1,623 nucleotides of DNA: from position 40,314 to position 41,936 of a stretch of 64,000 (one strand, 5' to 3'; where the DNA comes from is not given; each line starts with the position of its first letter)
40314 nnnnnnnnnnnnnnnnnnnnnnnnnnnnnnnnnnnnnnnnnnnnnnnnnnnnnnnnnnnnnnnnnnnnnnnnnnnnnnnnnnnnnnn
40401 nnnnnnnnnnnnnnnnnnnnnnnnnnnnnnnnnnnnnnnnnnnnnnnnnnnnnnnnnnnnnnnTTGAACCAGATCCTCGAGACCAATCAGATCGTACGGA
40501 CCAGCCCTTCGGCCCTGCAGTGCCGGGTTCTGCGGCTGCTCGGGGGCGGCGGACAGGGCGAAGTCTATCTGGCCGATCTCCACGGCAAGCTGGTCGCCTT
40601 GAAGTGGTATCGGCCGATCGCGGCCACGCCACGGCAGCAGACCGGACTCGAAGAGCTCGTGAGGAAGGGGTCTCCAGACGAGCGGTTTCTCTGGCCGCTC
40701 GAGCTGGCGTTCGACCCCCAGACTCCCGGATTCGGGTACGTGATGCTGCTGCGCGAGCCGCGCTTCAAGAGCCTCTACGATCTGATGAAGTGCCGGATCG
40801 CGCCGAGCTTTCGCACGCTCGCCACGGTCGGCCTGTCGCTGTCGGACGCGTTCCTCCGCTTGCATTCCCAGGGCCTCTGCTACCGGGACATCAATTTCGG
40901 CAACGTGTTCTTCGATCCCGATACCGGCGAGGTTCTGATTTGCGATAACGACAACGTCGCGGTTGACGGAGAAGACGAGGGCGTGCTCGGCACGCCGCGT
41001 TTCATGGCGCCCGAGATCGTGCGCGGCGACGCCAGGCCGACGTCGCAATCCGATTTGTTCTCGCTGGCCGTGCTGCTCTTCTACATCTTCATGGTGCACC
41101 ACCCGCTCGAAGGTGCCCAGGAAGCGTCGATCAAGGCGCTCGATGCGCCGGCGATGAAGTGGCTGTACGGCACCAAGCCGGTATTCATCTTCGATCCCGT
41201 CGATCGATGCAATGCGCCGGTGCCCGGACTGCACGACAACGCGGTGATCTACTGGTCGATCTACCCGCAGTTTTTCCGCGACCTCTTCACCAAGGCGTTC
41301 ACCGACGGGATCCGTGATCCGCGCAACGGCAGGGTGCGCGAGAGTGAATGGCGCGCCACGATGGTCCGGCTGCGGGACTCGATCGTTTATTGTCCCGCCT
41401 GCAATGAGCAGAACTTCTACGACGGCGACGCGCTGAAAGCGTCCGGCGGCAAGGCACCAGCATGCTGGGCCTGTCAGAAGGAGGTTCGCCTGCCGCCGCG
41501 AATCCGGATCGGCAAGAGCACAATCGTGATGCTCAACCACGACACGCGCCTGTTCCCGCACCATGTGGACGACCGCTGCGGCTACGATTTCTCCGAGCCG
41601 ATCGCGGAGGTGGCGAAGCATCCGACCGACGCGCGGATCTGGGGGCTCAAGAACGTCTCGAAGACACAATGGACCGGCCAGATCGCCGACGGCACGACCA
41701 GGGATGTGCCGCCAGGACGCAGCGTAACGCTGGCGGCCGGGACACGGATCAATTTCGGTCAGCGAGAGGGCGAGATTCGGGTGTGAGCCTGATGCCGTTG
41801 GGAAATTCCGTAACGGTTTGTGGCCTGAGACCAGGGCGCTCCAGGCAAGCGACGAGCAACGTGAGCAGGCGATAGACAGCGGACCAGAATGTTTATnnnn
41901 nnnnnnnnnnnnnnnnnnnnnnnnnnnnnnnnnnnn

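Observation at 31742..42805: Eleven-gene membrane signalling or conflict-type island built around a vWA / PP2C / Ser-Thr-kinase triad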

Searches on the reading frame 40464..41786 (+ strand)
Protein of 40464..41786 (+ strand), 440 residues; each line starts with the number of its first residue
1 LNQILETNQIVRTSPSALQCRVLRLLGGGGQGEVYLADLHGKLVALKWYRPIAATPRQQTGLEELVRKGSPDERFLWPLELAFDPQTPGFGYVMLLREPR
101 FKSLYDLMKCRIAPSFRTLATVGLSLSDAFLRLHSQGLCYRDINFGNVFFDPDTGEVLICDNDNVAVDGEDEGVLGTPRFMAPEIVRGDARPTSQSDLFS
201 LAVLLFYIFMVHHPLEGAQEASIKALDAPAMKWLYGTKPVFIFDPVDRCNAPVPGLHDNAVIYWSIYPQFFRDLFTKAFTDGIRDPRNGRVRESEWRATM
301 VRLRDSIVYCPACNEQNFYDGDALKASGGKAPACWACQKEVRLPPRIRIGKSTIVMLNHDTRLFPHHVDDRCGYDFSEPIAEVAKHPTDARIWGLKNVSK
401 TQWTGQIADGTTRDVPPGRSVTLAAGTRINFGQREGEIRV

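Call 3: search_protein_families(library=pfam, proteins=[window:40464-41786:+], max_evalue=0.1)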
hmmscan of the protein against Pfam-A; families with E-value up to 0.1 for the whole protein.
window:40464-41786:+ (440 aa): 2 families
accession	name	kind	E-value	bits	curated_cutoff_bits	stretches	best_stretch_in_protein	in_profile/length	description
PF00069.31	Pkinase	-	3.4e-16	59.9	31.7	1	22-225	3-207/263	Protein kinase domain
PF07714.23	PK_Tyr_Ser-Thr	-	0.00013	21.8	23.1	1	101-222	85-212/258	Protein tyrosine and serine/threonine kinase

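Call 7: search_protein_families(library=ncbifam, proteins=[window:40464-41786:+], max_evalue=0.1)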
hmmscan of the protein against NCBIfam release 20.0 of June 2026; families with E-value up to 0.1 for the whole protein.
window:40464-41786:+ (440 aa): 10 families
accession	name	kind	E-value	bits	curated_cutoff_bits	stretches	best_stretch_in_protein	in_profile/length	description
NF038150.1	lanthi_synth_IV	equivalog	8.8e-12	44.2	650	1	116-234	297-415/851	class IV lanthionine synthetase LanL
NF038151.1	lanthi_synth_III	equivalog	1.7e-08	33.3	575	1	120-228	339-442/833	class III lanthionine synthetase LanKC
NF033483.0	PknB_PASTA_kin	equivalog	3e-07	29.8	450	1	127-223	117-216/563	Stk1 family PASTA domain-containing Ser/Thr kinase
NF053615.1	SerThrKinAfsKStmc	equivalog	2e-06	26.8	1300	1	126-219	121-217/809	protein serine/threonine kinase AfsK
NF047741.1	antiphage_MADS6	equivalog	5e-06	25.3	460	1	92-224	273-412/612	methylation-associated defense system protein kinase MAD6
NF009651.0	PRK13184.1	equivalog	1.5e-05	23.2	839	1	174-215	191-231/932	serine/threonine-protein kinase PknD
TIGR03903.1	TOMM_kin_cyc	equivalog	0.0024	15.7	705.75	1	171-221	146-195/1267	TOMM system kinase/cyclase fusion protein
NF043056.1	T4SS_LegK1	equivalog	0.0044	15.7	550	1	136-209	208-284/516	Dot/Icm T4SS effector kinase LegK1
NF058632.1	SerThrKinPrkT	equivalog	0.04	12.9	280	1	19-48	22-51/322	serine/threonine protein kinase PrkT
NF052427.1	StpK7MSMEG_1200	equivalog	0.06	11.8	900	0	131-216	122-210/601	serine/threonine protein kinase StpK7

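Call 8: search_protein_families(library=padloc, proteins=[window:40464-41786:+], max_evalue=0.1)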
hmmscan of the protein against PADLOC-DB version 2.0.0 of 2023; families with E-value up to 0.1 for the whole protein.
window:40464-41786:+ (440 aa): 25 families
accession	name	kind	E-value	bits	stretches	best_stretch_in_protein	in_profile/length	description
PDLC04138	mad6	-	1e-18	65.6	1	21-222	54-263/659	mads_6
PDLC04042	PD-T4-6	-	5.8e-15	53.7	1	22-223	13-220/292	-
PDLC04047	PD-T4-6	-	3.4e-14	50.7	1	126-223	120-220/327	-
PDLC04053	PD-T4-6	-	9.6e-14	49.5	1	115-220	108-216/311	-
PDLC04061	PD-T4-6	-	8e-10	36.8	1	103-223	106-231/510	-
PDLC04043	PD-T4-6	-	1.2e-08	32.5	1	128-222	126-224/452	-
PDLC04054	PD-T4-6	-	1.6e-08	32.3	1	122-223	116-221/347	-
PDLC01088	C3a189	-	1.1e-07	28.8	1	169-231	163-223/840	kinase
PDLC04039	PD-T4-6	-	1.8e-07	28.5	1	128-218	125-218/458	-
PDLC03920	MkoA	-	3.1e-07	27.1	1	119-219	125-222/1112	-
PDLC04048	PD-T4-6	-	3.4e-07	28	1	132-223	126-220/354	-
PDLC04057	PD-T4-6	-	4.5e-07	27.2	1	104-223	95-218/443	-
PDLC04064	PD-T4-6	-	4.9e-07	27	1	118-219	120-224/369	-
PDLC04041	PD-T4-6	-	8e-07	26.6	1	129-218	141-237/443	-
PDLC04040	PD-T4-6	-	8.5e-06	22.8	1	134-221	119-211/547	-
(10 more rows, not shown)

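Call 10: find_encoding_contigs(protein=window:40464-41786:+, flank=10000, max_places=6)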
Protein window:40464-41786:+ (440 aa): no gene with exactly this product is on record in the collection.

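Call 20: find_homologous_proteins(query=window:40464-41786:+, max_evalue=1e-10)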
Query window:40464-41786:+ (440 aa): 5501 proteins with E <= 1e-10 among 8000 candidates; the best 120 are listed.
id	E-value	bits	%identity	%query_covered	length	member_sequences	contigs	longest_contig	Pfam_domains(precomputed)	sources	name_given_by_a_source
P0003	0.0e+0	1039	100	100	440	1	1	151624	PF00069.32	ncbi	ncbi:MAG: serine/threonine protein kinase [Acidobacteriota bacterium]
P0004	1.0e-211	722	69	100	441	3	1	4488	PF00069.32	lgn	-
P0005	7.2e-210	715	69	100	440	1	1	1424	PF00069.32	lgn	-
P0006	2.0e-207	707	68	100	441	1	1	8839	PF00069.32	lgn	-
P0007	8.6e-207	705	68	100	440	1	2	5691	PF00069.32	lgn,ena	-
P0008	4.5e-206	703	68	100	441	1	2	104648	PF00069.32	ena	-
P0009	5.9e-206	703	68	100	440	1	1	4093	PF00069.32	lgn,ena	-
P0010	6.1e-206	703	69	100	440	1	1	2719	PF00069.32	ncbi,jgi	-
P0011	1.6e-205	701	67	100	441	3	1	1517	PF00069.32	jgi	jgi:DNA-binding helix-hairpin-helix protein with protein kinase domain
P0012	2.1e-205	701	68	100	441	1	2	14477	PF00069.32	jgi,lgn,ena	-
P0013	8.8e-205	699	67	100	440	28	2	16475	PF00069.32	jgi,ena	-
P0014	5.1e-204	696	67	100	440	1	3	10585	PF00069.32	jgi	-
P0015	1.0e-203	695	66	100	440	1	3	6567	PF00069.32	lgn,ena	-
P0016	1.8e-203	694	67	100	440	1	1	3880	PF00069.32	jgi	jgi:DNA-binding helix-hairpin-helix protein with protein kinase domain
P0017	2.5e-203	694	66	100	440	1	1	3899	PF00069.32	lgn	-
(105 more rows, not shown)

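Call 23: find_related_loci(query=A2, collection=genome_contigs, flank=10000)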
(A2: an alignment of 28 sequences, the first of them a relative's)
Query A2 (440 aa) in genome_contigs; peptide patterns used: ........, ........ (x = any residue, [..] = any of these).
600 stretches matched a pattern (row limit reached: there are more); 545 encode a relative of the query (tblastn E <= 1e-3); the best 80 are kept; 80 distinct loci.
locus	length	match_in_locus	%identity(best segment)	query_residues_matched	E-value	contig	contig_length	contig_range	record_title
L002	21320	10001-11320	67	1-440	0e+0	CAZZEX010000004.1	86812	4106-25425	MAG TPA_asm: uncultured Anaerolineales bacterium isolate SRP214966_co5_324 genome assembly, contig: NODE_79_length_86812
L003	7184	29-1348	66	1-440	0e+0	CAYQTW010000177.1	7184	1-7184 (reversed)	MAG TPA_asm: uncultured Anaerolineales bacterium isolate binchicken_co355_303 genome assembly, contig: NODE_8971_length_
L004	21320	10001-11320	67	1-439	0e+0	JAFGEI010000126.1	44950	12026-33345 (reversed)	MAG: Anaerolineae bacterium isolate Zod_Metabat.1220 k87_6435125, whole genome shotgun sequence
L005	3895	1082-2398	66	1-440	0e+0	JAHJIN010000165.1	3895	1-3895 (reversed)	MAG: Chloroflexota bacterium isolate Modern_marine_rock_biofilm.mb.101 Modern_marine_roc.mb.101_k141_230021, whole genom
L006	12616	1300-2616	66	1-440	0e+0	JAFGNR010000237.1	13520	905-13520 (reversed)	MAG: Anaerolineae bacterium isolate Zod_Metabat.557 k87_1911826, whole genome shotgun sequence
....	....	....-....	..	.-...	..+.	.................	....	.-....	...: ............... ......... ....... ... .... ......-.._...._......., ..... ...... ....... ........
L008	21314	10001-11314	65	4-440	0e+0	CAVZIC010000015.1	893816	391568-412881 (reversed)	MAG: uncultured Chloroflexia bacterium isolate MFD02416.bin.2.12 genome assembly, contig: contig_28532, whole genome sho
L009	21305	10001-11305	65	1-438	0e+0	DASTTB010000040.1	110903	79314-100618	MAG TPA_asm: Pyrinomonadaceae bacterium isolate SMAG_U2295 k141_540306, whole genome shotgun sequence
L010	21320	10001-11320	63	1-440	0e+0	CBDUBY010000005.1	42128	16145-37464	MAG TPA_asm: uncultured Pyrinomonadaceae bacterium isolate ERR2431955_maxbin2_3 genome assembly, contig: ERZ23878311.308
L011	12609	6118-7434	64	1-439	0e+0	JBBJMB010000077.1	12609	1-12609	MAG: Pyrinomonadaceae bacterium isolate RUP_SRG_43 NODE_10757_length_12609_cov_2.481042, whole genome shotgun sequence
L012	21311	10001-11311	63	3-440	0e+0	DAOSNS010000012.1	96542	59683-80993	MAG TPA_asm: Anaerolineae bacterium isolate AMR_MDS_2365 NODE_210_length_96542_cov_106.060070, whole genome shotgun sequ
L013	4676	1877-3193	64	1-440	0e+0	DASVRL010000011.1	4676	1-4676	MAG TPA_asm: Pyrinomonadaceae bacterium isolate SMAG_U3235 k141_499069, whole genome shotgun sequence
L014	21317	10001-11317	62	1-440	0e+0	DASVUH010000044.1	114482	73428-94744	MAG TPA_asm: Pyrinomonadaceae bacterium isolate SMAG_U3312 k141_132788, whole genome shotgun sequence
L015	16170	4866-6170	64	1-438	0e+0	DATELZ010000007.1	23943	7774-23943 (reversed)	MAG TPA_asm: Pyrinomonadaceae bacterium isolate SMAG_U8929 k141_1590341, whole genome shotgun sequence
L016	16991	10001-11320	62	1-440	0e+0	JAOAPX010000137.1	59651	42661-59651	MAG: Acidobacteria bacterium isolate RYN_25 scaffold_706039, whole genome shotgun sequence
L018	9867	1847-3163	63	4-439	0e+0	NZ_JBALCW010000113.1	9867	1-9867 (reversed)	MAG: Nostoc sp. isolate P12578 bin 22 NODE_2285_length_9867_cov_77.797278, whole genome shotgun sequence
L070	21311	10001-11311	59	5-440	1e-180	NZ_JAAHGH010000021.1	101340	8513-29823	MAG: Okeania sp. SIO2B3 2B3_NODE_21, whole genome shotgun sequence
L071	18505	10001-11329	61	1-440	3e-180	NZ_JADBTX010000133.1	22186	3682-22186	MAG: Microcystis sp. M015S2 M015S2_133, whole genome shotgun sequence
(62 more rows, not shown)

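Call 105: search_protein_families(library=pfam, proteins=[L018:8010-9635:+, L070:5120-6913:+, L071:15252-16883:+], max_evalue=0.001)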
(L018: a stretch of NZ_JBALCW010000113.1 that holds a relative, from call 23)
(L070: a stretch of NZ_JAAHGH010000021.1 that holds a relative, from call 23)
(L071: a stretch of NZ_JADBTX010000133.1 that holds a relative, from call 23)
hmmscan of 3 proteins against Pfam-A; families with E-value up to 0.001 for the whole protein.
L018:8010-9635:+ (541 aa): 3 families
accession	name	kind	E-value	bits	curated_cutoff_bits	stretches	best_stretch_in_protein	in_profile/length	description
PF13367.11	PrsW-protease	-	1.1e-35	123.3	23.5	1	205-419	1-196/196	PrsW family intramembrane metalloprotease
PF00498.31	FHA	-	4.9e-17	62.6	20.7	1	35-107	1-67/67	FHA domain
PF16697.10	Yop-YscD_cpl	-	1.2e-07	32.3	33.2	1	31-109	15-86/94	Inner membrane component of T3SS, cytoplasmic domain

L070:5120-6913:+ (597 aa): 4 families
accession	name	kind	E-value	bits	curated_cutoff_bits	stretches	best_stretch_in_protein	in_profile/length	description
PF25106.1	VWA_4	-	1.6e-10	41.2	27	1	48-169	3-113/169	von Willebrand factor A domain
PF00092.34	VWA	-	8.3e-09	36.3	23.8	1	46-185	1-133/174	von Willebrand factor type A domain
PF13519.12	VWA_2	-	3.9e-06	27.9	27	1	47-160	1-106/107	von Willebrand factor type A domain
PF00362.24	Integrin_beta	-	0.0003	21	24.8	0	108-161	89-146/248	Integrin beta chain VWA domain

L071:15252-16883:+ (543 aa): 3 families
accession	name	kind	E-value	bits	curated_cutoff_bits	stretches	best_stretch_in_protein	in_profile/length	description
PF13367.11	PrsW-protease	-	3.8e-34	118.4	23.5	1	205-420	1-196/196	PrsW family intramembrane metalloprotease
PF00498.31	FHA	-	2.5e-17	63.5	20.7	1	35-107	1-67/67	FHA domain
PF16697.10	Yop-YscD_cpl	-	5.4e-09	36.6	33.2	1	30-112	14-89/94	Inner membrane component of T3SS, cytoplasmic domain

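Call 108: search_protein_families(library=phrogs, proteins=[window:40464-41786:+], max_evalue=0.001)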
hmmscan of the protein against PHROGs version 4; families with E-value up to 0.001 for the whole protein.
window:40464-41786:+ (440 aa): 1 family
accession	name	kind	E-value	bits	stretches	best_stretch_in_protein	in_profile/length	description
phrog_2361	-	other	2.8e-09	37.4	1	119-223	112-222/415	serine-threonine kinase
